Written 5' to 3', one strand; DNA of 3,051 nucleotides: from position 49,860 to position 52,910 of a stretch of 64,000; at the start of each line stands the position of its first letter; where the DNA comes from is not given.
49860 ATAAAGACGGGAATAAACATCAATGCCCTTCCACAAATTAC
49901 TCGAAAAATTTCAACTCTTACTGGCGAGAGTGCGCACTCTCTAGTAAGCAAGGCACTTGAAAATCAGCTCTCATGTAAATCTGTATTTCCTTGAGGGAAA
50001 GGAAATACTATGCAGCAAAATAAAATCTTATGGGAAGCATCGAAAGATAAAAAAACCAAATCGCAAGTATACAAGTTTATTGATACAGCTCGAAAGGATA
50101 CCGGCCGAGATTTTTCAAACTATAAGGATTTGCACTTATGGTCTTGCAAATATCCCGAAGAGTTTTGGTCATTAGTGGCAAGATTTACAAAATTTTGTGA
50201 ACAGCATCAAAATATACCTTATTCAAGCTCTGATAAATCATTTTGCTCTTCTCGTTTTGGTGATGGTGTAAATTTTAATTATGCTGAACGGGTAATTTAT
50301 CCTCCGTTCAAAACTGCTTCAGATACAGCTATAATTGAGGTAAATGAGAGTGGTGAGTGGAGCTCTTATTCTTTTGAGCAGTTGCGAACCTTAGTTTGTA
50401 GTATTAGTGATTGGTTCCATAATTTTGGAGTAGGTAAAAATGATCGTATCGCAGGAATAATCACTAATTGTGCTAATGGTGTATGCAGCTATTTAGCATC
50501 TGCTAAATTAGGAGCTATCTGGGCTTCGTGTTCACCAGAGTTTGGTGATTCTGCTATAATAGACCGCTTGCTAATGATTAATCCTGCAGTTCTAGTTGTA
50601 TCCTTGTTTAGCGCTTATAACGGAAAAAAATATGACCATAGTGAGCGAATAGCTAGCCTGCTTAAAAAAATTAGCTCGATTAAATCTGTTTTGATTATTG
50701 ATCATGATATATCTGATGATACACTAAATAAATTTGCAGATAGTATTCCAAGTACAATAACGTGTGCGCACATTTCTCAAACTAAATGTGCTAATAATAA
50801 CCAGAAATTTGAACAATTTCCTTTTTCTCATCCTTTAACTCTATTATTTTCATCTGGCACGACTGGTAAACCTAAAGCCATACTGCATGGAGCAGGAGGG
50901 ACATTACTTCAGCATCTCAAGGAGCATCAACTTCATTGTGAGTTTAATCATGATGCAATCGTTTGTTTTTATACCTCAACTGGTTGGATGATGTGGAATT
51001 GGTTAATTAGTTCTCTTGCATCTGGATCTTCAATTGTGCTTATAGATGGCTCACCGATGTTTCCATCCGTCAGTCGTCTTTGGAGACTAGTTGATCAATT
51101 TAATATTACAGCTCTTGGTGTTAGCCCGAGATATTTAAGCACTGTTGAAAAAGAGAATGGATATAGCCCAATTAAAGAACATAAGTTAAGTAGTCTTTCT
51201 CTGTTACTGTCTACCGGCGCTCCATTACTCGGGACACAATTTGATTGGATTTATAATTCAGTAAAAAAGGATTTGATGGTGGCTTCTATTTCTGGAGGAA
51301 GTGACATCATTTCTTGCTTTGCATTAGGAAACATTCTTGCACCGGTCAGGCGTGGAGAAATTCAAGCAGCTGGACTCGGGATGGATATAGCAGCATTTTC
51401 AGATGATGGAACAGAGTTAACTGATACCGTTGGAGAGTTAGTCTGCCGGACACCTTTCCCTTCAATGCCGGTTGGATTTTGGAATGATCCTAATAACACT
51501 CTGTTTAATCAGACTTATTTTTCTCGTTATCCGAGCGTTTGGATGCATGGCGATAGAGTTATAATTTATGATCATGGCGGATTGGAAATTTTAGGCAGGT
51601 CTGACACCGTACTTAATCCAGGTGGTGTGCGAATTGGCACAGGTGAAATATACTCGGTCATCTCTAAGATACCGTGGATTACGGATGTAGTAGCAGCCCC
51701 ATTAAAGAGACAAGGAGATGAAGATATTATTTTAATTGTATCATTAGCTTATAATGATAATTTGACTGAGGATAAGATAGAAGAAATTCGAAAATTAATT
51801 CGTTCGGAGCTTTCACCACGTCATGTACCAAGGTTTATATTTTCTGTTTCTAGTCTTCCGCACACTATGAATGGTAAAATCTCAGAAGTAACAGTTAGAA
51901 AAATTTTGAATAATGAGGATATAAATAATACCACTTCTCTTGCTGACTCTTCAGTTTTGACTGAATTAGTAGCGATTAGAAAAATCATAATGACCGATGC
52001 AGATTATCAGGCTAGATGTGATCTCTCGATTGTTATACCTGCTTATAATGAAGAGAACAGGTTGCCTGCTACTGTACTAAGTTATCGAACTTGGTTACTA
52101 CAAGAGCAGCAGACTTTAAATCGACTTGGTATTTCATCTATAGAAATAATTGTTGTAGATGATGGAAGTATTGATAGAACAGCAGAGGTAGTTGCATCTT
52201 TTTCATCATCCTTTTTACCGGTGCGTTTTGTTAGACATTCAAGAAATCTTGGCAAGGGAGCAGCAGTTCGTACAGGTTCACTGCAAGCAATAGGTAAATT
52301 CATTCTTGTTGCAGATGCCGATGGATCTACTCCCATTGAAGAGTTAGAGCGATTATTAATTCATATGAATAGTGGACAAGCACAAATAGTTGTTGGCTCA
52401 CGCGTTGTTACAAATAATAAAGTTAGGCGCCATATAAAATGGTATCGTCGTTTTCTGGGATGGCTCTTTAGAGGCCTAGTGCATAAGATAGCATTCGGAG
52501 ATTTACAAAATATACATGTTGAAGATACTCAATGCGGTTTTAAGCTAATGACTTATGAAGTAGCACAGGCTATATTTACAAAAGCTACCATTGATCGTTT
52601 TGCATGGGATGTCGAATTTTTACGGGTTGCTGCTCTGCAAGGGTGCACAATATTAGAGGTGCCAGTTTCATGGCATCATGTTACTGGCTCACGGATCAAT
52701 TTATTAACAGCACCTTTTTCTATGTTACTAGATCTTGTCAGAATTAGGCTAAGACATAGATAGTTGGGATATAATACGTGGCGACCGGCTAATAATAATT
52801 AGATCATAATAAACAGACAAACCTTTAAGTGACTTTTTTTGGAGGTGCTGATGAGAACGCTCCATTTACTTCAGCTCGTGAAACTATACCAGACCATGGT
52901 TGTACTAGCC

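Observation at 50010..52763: Acetoacetyl-CoA synthetase fused to a DPM1-like GT2 glycosyltransferase domain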

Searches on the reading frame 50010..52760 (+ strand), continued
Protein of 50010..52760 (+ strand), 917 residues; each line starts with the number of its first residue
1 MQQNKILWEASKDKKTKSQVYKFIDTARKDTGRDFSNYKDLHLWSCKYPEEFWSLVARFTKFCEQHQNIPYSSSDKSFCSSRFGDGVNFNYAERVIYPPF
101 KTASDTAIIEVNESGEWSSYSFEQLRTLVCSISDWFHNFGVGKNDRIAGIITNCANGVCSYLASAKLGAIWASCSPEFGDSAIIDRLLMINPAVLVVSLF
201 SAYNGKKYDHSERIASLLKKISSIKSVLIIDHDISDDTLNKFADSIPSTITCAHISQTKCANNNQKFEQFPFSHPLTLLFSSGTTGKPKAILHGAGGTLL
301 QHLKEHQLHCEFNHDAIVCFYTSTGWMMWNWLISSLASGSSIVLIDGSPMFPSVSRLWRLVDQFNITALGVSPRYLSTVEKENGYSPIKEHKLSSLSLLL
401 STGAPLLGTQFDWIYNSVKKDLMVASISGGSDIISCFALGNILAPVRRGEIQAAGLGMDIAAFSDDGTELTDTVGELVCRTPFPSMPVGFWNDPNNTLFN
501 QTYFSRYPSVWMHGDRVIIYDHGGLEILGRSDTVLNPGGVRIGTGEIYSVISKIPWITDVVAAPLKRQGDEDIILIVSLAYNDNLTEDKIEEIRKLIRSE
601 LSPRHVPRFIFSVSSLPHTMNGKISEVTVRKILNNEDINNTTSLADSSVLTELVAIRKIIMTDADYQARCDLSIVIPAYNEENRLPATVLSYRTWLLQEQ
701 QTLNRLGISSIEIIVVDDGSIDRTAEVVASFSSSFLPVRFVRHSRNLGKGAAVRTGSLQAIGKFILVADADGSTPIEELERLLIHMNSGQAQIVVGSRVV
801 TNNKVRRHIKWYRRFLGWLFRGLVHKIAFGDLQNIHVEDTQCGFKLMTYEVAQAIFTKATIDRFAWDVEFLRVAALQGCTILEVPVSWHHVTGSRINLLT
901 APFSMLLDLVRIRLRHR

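Call 54: predict_structure(alignment_id=A3)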
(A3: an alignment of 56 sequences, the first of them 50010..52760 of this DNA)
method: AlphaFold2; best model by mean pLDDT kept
length: 917 residues; sequences in the alignment: 56
mean_pLDDT: 87.7   pTM: 0.68
mean pLDDT of the five models: 87.7, 87.5, 86.5, 86.4, 85.5
residues with pLDDT >= 90: 562; 70-90: 270; 50-70: 59; < 50: 26
segments of 3 or more residues with pLDDT < 50: 283-286, 531-542, 620-622, 664-668
pLDDT, mean of each block of 10 residues (from residue 1): 79 96 96 93 93 94 77 81 90 94 97 95 96 96 96 95 97 86 87 96 87 93 96 89 84 89 82 90 55 90 94 95 70 95 93 94 97 87 93 97 80 96 82 65 90 84 93 90 86 87 88 84 79 35 63 88 76 90 93 89 81 81 71 83 74 90 56 96 95 93 93 95 92 81 94 96 95 94 96 91 66 90 95 92 92 96 95 97 92 80 93 94
secondary structure, 60 per line:
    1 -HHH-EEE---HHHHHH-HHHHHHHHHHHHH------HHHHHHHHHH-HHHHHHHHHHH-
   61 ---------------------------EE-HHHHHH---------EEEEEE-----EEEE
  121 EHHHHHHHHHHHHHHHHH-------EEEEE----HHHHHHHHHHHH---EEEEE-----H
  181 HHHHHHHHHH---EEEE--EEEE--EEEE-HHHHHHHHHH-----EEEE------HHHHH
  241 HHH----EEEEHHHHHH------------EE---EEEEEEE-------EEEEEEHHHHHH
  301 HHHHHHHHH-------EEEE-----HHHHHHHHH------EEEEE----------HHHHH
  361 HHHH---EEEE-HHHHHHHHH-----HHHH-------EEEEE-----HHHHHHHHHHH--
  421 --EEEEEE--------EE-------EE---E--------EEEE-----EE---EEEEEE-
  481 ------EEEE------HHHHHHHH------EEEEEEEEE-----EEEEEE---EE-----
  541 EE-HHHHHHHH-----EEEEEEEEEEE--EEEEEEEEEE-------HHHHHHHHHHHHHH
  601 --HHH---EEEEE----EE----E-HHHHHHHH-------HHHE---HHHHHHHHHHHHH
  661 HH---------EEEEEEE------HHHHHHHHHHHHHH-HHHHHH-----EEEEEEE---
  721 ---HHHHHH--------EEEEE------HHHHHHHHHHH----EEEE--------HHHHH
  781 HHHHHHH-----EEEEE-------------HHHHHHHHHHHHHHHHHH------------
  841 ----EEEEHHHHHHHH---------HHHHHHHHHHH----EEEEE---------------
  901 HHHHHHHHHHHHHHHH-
elements in order (helices of 4 or more, strands of 3 or more residues): E6-8 H12-17 H19-31 H38-47 H49-59 H91-96 E106-111 E117-121 H122-138 E146-150 H155-166 E170-174 H180-190 E194-197 E200-203 E206-209 H211-220 E226-229 H236-243 E248-251 H252-257 E275-281 E289-294 H295-309 E317-320 H326-334 E341-345 H356-364 E368-371 H373-381 H387-390 E398-402 H408-418 E423-428 E460-463 E474-479 E487-490 H497-504 E511-519 E525-530 H544-551 E557-567 E570-579 H587-600 E609-613 H626-633 H648-662 E672-678 H685-698 H700-705 E711-717 H724-729 E738-742 H749-759 E764-767 H776-787 E793-797 H811-828 E845-848 H849-856 H866-876 E881-885 H901-916
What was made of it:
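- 50010..51989 (+): Acetoacetate--CoA ligase (AACS) module, residues 1-660. It carries the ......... adenylate motif at residues 281-289 and the C-terminal NGK lysine at residue 623. The model is well folded (call 54).
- The inter-domain geometry is not determined: pTM is 0.68 and only two sequences span both domains (call 54).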

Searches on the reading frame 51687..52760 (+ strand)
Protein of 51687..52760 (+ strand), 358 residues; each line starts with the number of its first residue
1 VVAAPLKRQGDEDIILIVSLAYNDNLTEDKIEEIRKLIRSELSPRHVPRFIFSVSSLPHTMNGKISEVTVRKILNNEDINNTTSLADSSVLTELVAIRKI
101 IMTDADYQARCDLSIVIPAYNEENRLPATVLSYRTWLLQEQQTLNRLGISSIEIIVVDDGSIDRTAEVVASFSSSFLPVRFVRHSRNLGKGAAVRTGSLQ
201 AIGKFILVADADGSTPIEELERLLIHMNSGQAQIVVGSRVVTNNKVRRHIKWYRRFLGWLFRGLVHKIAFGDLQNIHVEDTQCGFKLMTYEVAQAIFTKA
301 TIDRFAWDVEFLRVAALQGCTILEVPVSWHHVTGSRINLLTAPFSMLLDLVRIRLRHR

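Call 30: find_related_loci(query=A1, collection=genome_contigs, flank=8000)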
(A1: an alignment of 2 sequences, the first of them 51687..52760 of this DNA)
Query A1 (358 aa) in genome_contigs; peptide patterns used: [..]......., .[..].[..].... (x = any residue, [..] = any of these).
600 stretches matched a pattern (row limit reached: there are more); 496 encode a relative of the query (tblastn E <= 1e-3); the best 80 are kept; 80 distinct loci.
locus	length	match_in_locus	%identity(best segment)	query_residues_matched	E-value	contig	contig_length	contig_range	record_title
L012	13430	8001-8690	43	113-356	1e-51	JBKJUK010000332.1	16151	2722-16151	MAG: Thermoanaerobaculia bacterium isolate ant_bin.664 k117_3286831, whole genome shotgun sequence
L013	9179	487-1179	39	113-356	8e-45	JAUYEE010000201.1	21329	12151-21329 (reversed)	MAG: bacterium isolate C20_metabat.bin.94 C20_k141_717756, whole genome shotgun sequence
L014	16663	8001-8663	40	113-354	9e-44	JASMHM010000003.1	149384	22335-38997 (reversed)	MAG: Candidatus Woesearchaeota archaeon isolate ETNP7_MAG_72 NODE_3_length_149384_cov_6.837824, whole genome shotgun seq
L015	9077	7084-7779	40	112-354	4e-43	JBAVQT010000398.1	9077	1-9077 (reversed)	MAG: Candidatus Acidiferrales bacterium isolate MFD01639_ilm_asm_bin16 k127_192262, whole genome shotgun sequence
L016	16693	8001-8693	37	113-354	7e-43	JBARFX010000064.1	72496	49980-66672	MAG: Candidatus Acidiferrales bacterium isolate MFD06596_ilm_asm_bin15 k127_94267, whole genome shotgun sequence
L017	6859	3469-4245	36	113-358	2e-42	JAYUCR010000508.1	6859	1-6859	MAG: Acidobacteriota bacterium isolate GFS_6995 GFS_6995_507, whole genome shotgun sequence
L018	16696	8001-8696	38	112-354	9e-42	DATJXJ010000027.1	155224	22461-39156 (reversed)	MAG TPA_asm: Verrucomicrobiia bacterium isolate SMAG_U15123 k141_846722, whole genome shotgun sequence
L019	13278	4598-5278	41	113-356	9e-41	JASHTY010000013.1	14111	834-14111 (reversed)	MAG: Terriglobia bacterium isolate JOPF165 JOPF_NEAR_contig_22980, whole genome shotgun sequence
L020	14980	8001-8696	37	112-354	1e-40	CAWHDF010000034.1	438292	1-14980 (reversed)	MAG: uncultured Actinomycetota bacterium isolate MFD04780.bin.2.156 genome assembly, contig: contig_8481, whole genome s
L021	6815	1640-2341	38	110-354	9e-40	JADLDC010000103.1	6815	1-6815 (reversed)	MAG: Acidobacteria bacterium isolate SJ253 c_000000414193, whole genome shotgun sequence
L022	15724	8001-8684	39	113-355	6e-38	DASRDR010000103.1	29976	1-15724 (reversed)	MAG TPA_asm: Candidatus Methylomirabilota bacterium isolate SMAG_U9985 k141_716650, whole genome shotgun sequence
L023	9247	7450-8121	38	113-354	4e-37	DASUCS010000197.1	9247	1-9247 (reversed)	MAG TPA_asm: Acidimicrobiales bacterium isolate SMAG_U1303 k141_448795, whole genome shotgun sequence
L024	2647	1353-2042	37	107-354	2e-36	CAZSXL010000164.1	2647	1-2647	MAG TPA_asm: uncultured Gammaproteobacteria bacterium isolate SRP302447_co1_140 genome assembly, contig: NODE_127181_len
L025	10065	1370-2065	35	109-353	1e-33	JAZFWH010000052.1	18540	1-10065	MAG: Myxococcota bacterium isolate BS3bin.41 BS3bin.41_52, whole genome shotgun sequence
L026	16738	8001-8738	33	99-358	6e-31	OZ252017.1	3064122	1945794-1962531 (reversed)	MAG: Dehalococcoidia bacterium isolate 269eec37-9028-46a2-b046-2e90d855f498 genome assembly, chromosome: 1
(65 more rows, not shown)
